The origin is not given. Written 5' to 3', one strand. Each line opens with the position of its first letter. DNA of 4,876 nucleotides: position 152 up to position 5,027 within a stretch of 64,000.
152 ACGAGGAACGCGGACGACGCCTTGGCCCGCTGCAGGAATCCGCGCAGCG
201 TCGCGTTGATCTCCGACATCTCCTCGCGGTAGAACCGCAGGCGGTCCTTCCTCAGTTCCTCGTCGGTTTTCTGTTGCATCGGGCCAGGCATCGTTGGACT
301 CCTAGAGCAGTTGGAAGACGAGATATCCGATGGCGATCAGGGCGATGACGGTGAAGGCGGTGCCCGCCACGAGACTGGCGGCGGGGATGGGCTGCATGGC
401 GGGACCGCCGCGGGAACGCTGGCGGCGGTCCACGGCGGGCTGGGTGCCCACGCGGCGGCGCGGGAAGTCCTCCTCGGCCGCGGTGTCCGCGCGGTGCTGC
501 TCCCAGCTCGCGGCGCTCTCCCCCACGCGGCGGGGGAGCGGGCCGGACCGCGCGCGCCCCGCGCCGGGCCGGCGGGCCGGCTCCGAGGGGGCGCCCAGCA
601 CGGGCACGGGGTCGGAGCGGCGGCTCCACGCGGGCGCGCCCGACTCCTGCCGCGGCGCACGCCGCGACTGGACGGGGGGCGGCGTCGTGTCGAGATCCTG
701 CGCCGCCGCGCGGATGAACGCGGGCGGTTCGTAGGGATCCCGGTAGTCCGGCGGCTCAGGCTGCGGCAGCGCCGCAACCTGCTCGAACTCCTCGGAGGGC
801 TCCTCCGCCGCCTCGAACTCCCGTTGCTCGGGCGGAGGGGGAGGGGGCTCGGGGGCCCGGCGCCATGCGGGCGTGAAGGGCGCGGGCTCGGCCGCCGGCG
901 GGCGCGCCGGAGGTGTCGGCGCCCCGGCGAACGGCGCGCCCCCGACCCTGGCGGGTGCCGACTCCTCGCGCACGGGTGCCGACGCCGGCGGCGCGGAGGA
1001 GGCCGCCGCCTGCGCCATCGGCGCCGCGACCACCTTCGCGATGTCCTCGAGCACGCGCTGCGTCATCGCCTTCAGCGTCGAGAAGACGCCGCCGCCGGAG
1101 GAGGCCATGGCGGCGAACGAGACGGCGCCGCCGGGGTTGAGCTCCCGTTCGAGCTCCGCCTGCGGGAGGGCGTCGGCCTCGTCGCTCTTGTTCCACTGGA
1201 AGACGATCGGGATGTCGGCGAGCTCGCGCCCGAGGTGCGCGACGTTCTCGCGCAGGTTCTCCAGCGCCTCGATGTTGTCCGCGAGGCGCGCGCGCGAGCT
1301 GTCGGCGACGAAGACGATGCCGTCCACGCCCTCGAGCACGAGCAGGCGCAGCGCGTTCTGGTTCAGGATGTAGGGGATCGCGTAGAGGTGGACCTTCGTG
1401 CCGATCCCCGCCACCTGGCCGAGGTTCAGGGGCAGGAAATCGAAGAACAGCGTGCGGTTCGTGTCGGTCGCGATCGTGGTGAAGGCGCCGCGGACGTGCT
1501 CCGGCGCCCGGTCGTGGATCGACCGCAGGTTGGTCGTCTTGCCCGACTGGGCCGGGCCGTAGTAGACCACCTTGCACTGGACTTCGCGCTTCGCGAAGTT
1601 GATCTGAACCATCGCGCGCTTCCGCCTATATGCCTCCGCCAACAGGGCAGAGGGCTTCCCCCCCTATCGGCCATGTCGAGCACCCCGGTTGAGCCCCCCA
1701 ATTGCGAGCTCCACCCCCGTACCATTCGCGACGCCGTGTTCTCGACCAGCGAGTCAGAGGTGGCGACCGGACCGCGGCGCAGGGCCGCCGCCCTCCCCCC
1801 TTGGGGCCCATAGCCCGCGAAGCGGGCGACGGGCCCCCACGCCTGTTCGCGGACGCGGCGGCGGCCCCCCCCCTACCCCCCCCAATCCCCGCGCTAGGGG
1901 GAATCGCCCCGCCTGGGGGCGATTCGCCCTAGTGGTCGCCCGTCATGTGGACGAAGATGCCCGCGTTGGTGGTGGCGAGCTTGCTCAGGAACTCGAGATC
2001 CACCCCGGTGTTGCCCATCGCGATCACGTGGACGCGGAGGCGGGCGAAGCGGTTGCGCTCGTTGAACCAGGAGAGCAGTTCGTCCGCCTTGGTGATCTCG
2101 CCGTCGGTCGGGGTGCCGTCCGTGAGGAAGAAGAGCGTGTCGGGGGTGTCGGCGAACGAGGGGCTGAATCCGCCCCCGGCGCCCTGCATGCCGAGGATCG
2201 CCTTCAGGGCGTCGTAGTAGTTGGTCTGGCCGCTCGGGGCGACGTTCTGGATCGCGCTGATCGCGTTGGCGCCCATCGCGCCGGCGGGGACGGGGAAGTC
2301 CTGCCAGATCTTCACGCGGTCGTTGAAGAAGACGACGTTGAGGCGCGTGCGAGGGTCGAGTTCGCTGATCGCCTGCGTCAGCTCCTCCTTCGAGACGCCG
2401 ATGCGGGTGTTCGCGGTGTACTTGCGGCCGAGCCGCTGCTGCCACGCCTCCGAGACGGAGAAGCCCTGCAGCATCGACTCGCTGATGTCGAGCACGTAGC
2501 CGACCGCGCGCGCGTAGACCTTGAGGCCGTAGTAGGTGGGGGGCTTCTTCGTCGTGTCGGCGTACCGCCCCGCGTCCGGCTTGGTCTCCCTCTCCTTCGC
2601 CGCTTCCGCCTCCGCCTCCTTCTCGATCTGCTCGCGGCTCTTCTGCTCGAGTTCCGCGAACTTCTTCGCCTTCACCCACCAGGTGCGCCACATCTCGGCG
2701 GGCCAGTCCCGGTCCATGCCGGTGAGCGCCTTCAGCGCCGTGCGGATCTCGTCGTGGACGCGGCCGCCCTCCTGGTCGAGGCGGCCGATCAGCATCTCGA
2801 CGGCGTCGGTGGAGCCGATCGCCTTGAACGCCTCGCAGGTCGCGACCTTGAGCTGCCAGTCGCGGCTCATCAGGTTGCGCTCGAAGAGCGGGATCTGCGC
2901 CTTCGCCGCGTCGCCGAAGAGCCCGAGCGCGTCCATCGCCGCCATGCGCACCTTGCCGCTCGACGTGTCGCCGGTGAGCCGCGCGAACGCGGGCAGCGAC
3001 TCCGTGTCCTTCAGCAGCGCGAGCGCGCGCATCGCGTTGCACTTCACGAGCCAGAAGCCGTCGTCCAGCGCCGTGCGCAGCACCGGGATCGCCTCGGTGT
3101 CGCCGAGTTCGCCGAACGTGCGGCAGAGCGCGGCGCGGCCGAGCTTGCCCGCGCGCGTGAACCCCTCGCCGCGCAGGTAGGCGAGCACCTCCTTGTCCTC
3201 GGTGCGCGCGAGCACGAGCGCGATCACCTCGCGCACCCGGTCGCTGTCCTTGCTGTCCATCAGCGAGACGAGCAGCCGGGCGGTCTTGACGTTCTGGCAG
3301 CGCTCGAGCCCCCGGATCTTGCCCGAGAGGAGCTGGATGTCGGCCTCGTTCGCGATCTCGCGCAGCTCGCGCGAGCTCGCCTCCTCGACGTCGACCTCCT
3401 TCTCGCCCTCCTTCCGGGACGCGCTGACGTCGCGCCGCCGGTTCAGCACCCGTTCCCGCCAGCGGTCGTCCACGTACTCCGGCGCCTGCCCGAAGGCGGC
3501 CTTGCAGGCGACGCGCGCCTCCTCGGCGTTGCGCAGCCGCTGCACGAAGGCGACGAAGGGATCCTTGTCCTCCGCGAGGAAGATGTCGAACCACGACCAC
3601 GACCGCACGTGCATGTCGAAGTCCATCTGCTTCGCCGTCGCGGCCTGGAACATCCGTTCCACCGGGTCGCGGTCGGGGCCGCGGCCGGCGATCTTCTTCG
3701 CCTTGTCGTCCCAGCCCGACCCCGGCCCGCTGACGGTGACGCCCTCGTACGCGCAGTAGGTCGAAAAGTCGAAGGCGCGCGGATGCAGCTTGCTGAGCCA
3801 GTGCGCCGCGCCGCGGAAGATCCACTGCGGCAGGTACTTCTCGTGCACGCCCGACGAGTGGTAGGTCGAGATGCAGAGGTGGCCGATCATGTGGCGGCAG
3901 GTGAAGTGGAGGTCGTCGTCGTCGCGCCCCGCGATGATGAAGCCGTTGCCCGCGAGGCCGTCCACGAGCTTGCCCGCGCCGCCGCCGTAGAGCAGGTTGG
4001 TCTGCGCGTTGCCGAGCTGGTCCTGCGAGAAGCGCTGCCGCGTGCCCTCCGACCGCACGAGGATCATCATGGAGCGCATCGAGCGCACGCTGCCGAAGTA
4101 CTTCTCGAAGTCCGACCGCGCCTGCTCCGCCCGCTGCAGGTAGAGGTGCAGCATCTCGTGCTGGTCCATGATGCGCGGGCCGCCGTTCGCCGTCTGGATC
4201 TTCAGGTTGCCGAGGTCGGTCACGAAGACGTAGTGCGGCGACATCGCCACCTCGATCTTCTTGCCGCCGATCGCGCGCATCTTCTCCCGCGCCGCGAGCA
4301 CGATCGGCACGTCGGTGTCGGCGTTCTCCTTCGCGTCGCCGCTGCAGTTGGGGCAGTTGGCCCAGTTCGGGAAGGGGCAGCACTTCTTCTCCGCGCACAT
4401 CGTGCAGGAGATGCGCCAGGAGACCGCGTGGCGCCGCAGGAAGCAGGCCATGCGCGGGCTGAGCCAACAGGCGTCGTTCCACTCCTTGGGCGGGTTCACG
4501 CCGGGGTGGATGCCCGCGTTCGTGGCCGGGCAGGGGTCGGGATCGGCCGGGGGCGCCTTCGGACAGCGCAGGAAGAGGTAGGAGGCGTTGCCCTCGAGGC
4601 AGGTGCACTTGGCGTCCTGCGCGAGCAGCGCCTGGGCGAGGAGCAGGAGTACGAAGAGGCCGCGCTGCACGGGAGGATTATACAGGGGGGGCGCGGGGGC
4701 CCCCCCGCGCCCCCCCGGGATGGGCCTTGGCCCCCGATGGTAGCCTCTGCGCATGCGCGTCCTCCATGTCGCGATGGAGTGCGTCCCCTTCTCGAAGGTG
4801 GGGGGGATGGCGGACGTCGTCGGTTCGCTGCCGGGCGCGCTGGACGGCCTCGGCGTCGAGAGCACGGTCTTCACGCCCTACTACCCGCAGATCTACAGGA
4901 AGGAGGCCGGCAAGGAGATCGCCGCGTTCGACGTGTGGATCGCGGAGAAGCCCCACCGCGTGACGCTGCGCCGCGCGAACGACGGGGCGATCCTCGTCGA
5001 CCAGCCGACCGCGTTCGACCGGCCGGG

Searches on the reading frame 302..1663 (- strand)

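Call 26: search_protein_families(library=pfam, proteins=[window:302-1663:-], max_evalue=0.001)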
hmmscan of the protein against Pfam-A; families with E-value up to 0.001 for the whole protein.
window:302-1663:- (453 aa): 2 families
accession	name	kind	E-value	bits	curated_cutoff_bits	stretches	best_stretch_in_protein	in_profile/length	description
PF19993.5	DO-GTPase2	-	0.00032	20.9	27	0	102-185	108-197/226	Double-GTPase 2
PF00025.27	Arf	-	0.00065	19.7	22.3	0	111-176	80-141/174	ADP-ribosylation factor family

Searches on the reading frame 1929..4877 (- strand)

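Call 26: search_protein_families(library=pfam, proteins=[window:1929-4877:-], max_evalue=0.001)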
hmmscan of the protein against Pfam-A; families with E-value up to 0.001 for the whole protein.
window:1929-4877:- (982 aa): 5 families
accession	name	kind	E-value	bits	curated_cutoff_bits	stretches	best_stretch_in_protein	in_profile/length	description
PF13646.12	HEAT_2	-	9.6e-21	74.3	27.7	2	581-652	17-88/88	HEAT repeats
PF03130.22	HEAT_PBS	-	1.3e-07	31.8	20.9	0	586-606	7-27/27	PBS lyase HEAT-like repeat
PF13519.12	VWA_2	-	5.3e-07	30.7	27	1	795-921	4-106/107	von Willebrand factor type A domain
PF00092.34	VWA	-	2.6e-06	28.2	23.8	1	829-973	20-157/174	von Willebrand factor type A domain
PF02985.28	HEAT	-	0.00025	21.4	23.5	0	662-688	2-28/31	HEAT repeat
